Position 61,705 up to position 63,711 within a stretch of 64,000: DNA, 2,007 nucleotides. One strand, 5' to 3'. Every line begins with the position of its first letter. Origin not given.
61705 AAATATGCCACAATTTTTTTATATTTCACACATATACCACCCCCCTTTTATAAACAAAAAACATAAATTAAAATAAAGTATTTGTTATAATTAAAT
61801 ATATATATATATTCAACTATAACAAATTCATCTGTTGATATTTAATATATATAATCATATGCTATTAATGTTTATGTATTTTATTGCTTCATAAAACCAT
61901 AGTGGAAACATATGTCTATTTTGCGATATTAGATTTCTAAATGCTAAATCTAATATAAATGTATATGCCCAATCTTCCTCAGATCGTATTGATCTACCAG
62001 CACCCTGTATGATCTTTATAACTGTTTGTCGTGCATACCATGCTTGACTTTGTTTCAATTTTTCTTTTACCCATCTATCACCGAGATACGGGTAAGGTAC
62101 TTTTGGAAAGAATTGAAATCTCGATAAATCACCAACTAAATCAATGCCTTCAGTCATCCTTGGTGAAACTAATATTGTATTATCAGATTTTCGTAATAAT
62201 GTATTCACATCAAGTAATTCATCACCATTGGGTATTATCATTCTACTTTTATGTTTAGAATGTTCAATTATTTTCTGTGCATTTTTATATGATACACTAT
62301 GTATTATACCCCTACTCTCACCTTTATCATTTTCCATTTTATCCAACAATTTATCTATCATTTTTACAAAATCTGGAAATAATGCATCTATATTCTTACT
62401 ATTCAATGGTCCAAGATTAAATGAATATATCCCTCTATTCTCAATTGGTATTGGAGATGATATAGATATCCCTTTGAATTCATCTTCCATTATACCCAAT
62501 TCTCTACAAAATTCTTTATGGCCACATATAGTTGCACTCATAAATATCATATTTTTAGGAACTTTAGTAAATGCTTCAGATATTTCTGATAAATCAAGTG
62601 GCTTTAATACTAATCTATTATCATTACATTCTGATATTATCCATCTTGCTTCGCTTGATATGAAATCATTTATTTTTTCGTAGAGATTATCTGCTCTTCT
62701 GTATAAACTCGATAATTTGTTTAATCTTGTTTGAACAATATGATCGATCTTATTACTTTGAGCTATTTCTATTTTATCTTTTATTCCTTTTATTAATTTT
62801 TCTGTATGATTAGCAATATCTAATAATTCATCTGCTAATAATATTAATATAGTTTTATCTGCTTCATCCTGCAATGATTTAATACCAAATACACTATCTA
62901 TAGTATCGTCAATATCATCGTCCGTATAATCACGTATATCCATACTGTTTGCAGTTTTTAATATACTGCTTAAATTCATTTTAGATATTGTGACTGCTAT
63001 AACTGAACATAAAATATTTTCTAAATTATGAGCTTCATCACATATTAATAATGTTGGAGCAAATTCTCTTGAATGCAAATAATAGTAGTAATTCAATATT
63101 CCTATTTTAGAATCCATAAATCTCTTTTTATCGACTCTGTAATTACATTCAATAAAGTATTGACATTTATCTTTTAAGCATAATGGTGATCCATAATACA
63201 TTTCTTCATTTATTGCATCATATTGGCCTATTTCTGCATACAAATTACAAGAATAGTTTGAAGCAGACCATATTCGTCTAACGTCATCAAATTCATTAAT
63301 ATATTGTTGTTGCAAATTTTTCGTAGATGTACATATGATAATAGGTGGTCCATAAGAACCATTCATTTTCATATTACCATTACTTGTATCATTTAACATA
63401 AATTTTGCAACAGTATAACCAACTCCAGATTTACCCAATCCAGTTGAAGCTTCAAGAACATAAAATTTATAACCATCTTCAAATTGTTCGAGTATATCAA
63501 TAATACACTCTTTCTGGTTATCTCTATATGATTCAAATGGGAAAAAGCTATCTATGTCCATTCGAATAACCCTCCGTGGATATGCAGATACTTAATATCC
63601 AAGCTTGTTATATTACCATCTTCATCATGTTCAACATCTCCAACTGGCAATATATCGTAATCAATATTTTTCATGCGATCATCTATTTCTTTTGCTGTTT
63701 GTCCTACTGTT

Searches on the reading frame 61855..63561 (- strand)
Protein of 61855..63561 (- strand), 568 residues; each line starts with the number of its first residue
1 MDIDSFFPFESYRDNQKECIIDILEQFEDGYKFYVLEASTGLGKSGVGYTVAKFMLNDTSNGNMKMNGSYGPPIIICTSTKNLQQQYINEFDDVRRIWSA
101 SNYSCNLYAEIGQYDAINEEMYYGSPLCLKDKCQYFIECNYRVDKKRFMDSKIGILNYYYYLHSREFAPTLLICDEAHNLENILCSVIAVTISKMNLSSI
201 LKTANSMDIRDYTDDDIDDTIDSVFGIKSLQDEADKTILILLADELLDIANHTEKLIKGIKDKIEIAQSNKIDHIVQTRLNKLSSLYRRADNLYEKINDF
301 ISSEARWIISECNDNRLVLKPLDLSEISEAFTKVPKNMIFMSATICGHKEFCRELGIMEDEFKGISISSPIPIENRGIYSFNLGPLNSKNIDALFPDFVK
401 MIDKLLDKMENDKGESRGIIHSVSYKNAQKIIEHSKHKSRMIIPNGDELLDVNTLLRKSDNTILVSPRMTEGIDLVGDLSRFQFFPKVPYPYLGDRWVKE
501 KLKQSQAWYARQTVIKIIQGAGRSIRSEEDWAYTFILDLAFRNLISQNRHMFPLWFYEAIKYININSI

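Call 10: search_protein_families(library=pfam, proteins=[window:61855-63561:-], max_evalue=0.01)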
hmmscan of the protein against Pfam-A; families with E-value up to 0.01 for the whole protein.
window:61855-63561:- (568 aa): 4 families
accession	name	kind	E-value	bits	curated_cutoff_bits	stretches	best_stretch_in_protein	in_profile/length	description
PF13307.12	Helicase_C_2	-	4.4e-15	56.6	25.3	1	423-556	17-167/170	Helicase C-terminal domain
PF04851.21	ResIII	-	4.2e-08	33.7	22.5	1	12-182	4-139/164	Type III restriction enzyme, res subunit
PF00270.35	DEAD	-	0.00023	21.4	26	0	14-181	2-130/167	DEAD/DEAH box helicase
PF06733.21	DEAD_2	-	0.0032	17.6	21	1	104-196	69-171/172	DEAD_2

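Call 11: search_protein_families(library=phrogs, proteins=[window:61855-63561:-], max_evalue=0.001)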
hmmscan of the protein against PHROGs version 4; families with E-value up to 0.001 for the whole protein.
window:61855-63561:- (568 aa): 2 families
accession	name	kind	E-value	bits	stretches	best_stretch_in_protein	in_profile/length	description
phrog_2488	-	DNA, RNA and nucleotide metabolism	6e-114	382.9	1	2-561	9-577/579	DNA helicase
phrog_16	-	DNA, RNA and nucleotide metabolism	7.4e-12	45.3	1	13-180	274-388/986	DNA helicase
